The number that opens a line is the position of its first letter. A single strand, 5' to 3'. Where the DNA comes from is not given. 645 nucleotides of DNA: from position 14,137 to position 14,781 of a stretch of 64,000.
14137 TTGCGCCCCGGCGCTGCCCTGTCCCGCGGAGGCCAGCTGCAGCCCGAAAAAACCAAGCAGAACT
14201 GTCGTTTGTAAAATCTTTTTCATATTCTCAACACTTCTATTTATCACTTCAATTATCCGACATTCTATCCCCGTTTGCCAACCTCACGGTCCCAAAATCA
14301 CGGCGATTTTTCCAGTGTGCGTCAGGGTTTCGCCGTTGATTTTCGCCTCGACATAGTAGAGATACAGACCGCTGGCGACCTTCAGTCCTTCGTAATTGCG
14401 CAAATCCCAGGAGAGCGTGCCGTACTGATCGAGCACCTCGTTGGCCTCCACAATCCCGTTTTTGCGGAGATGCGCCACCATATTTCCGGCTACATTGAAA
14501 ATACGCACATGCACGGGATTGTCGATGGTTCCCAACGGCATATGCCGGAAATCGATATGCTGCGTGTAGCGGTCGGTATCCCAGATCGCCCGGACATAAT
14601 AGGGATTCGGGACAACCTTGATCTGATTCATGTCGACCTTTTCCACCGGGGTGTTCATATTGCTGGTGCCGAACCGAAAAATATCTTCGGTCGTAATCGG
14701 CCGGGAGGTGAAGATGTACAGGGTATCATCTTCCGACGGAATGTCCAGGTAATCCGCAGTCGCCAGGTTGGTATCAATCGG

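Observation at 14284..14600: Variant T9SS C-terminal domain (VVPNPYY … W … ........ … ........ … GK(I/L)AVF) restricted to the three largest paralogous cargo proteins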

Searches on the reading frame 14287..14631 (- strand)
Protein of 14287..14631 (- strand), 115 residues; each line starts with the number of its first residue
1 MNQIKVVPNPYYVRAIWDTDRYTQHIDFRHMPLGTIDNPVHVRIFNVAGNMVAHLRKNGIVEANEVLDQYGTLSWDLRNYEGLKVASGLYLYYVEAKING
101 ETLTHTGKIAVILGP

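Call 6: search_protein_families(library=ncbifam, max_evalue=10, proteins=[window:14287-14631:-])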
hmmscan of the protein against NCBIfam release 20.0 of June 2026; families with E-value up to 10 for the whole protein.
seq(115 aa): 6 families
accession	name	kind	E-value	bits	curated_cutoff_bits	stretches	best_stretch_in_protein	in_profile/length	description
NF052228.1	T9SS_PorZ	equivalog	1.9e-07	30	260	1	39-112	696-756/757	type IX secretion system anionic LPS delivery protein PorZ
NF033707.1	T9SS_sortase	equivalog_domain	2.1e-05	22.4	420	1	40-111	1025-1094/1095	type IX secretion system sortase PorU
NF052323.1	T9SSA_dep_M6i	equivalog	0.00046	18.3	600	1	38-112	979-1042/1043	T9SS-dependent M6-like inactivated metalloprotease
NF009453.0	PRK12813.1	equivalog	0.015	14.9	264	1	50-105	127-182/223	flagellar basal body rod modification protein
NF005176.1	PRK06655.1-1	equivalog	0.072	13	230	1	72-104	125-157/197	flagellar hook assembly protein FlgD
NF009452.0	PRK12812.1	equivalog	0.1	11.8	258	1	31-101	145-212/289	flagellar basal body rod modification protein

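Call 7: search_protein_families(library=pfam, max_evalue=10, proteins=[window:14287-14631:-])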
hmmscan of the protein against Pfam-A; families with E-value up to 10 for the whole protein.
seq(115 aa): 2 families
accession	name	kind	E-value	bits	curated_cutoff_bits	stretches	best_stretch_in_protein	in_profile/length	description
PF13585.12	CHU_C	-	0.0024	18.4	27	1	37-109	27-84/86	CHU_C Type IX secretion signal domain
PF13860.13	FlgD_ig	-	0.0098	16.3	27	1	41-97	26-76/79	FlgD Ig-like domain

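Call 13: find_homologous_proteins(query=A2, max_evalue=0.001)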
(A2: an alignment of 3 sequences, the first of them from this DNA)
Query A2 (3 sequences) (115 aa, profile of the alignment): 801 proteins with E <= 0.001 among 966 candidates; the best 120 are listed.
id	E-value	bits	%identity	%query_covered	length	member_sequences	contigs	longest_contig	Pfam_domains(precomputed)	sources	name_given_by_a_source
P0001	9.3e-43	162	33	97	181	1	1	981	-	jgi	jgi:hypothetical protein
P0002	1.8e-42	162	36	97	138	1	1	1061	-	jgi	jgi:hypothetical protein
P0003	3.5e-42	161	37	97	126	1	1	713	-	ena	-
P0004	4.9e-42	160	35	97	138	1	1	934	-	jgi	jgi:hypothetical protein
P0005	4.3e-41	157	32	97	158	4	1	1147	-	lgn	-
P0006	7.1e-41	156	37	97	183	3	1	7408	-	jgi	jgi:hypothetical protein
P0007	7.2e-41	156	36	97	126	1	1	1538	-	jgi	-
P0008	1.5e-40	155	35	97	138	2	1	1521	-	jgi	jgi:hypothetical protein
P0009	2.6e-40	155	37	97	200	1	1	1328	-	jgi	jgi:hypothetical protein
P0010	1.2e-39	152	35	97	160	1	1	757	-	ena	-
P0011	9.4e-38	146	36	97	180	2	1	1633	-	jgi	-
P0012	3.8e-37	144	31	96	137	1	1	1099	-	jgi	jgi:hypothetical protein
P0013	4.2e-37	144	30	97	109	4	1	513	-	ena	-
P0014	1.6e-34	136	29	98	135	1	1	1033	-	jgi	jgi:hypothetical protein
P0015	8.9e-34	134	36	93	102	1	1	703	-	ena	-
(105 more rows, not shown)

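Call 20: search_protein_representatives(alignment_id=A2)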
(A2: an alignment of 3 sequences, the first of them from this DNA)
Query: 3 sequences, 102 profile positions. Proteins with E-value up to 0.001 (for the whole library): 10968; up to 1e-10: 3203; up to 1e-30: 28. The best 150 are listed.
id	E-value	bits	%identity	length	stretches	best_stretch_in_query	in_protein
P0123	3.2e-50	184.7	-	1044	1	1-102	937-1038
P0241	1.1e-48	179.9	-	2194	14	37-94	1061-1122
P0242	2.1e-48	178.9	-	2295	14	37-92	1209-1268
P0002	5.7e-43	161.5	-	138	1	1-102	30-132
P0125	1.4e-42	160.2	-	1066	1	2-101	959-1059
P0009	8.2e-41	154.5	-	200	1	2-101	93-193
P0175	1.7e-40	153.5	-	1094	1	2-101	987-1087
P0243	1.9e-40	153.4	-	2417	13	36-91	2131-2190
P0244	5.2e-39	148.7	-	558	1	1-101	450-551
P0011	3.0e-38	146.3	-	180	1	1-102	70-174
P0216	8.6e-38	144.8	-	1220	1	2-101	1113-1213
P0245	4.4e-37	142.6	-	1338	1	2-101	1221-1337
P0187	1.1e-36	141.3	-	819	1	1-100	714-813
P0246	2.2e-36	140.3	-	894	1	3-100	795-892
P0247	9.3e-36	138.3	-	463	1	2-101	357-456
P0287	1.4e-28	115.3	-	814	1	2-99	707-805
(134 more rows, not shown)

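Call 32: search_solved_structures(query=A2, max_evalue=10, show_alignments=3)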
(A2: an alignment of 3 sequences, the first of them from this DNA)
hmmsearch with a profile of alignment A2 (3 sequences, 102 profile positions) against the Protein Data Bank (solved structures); distinct sequences matched with E-value up to 10: 3.
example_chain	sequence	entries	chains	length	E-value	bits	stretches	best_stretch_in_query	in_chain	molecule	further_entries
6za2_A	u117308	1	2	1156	0.0019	21.6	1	38-97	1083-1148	Por secretion system protein porU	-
5m11_A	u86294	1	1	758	0.13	15.7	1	23-84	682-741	Immunoreactive 84kD antigen PG93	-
4dou_A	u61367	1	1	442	0.16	15.5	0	54-88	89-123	Adiponectin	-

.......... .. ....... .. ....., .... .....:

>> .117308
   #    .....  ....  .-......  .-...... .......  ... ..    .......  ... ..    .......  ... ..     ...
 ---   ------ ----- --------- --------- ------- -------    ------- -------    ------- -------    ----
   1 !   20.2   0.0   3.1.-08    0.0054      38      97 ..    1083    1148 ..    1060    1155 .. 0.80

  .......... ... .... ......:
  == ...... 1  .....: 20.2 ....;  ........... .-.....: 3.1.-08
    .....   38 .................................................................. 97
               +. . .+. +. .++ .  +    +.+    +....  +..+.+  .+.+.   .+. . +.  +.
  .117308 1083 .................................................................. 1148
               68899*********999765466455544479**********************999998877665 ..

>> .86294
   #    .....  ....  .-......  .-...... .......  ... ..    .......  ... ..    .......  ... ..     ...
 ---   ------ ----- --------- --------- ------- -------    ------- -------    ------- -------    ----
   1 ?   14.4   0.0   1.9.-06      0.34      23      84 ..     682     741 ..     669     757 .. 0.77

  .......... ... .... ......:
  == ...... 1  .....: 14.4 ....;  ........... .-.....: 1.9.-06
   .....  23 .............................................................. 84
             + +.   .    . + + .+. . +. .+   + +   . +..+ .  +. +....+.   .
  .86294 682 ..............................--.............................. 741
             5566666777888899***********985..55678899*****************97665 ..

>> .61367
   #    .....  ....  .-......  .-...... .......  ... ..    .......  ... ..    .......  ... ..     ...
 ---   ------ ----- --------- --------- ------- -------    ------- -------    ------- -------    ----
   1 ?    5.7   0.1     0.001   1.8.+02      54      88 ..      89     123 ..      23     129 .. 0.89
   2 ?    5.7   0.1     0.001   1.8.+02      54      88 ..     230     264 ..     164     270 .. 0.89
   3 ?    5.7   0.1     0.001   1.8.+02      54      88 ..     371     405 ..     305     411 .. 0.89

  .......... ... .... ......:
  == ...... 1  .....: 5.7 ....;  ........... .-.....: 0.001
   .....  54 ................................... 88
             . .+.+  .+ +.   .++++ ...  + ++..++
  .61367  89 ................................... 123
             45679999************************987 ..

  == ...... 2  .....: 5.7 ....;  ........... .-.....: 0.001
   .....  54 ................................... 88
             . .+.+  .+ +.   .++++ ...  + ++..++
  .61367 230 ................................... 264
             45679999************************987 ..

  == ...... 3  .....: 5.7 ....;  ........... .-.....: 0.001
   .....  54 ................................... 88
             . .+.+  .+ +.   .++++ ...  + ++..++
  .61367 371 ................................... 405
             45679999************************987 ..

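Call 72: find_encoding_contigs(protein=P0287, flank=8000, max_places=3)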
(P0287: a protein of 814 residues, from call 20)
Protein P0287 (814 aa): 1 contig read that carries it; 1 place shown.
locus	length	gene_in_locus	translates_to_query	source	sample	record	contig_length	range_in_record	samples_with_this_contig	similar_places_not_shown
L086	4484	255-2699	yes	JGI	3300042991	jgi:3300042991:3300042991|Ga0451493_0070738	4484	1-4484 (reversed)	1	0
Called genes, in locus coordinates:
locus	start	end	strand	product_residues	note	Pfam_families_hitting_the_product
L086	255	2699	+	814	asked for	-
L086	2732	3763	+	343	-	PF19572:PorV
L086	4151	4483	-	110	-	?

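Call 92: search_protein_families(library=ncbifam, max_evalue=0.001, proteins=[L086:2732-3763:+])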
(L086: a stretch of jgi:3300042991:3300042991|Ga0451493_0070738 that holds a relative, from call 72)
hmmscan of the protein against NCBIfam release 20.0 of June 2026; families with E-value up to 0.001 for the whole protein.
L086:2732-3763:+ (343 aa): 5 families
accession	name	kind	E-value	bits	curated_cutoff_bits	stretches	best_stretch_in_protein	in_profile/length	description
NF033709.1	PorV_fam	subfamily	1.5e-57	195.6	90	1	33-343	4-326/326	PorV/PorQ family protein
NF033710.1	T9SS_OM_PorV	equivalog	9.5e-26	90.8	250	2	25-207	18-212/367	type IX secretion system outer membrane channel protein PorV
NF033711.1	T9SS_PorQ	equivalog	1.1e-22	80.5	220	1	9-204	6-192/335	type IX secretion system protein PorQ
NF052325.1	PorVQ2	equivalog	8.4e-19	67.7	325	1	36-199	30-198/354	putative type IX sorting system protein PorV2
TIGR03519.1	T9SS_PorP_fam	subfamily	2.7e-05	23.8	90.55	1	53-338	26-287/292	PorP/SprF family type IX secretion system membrane protein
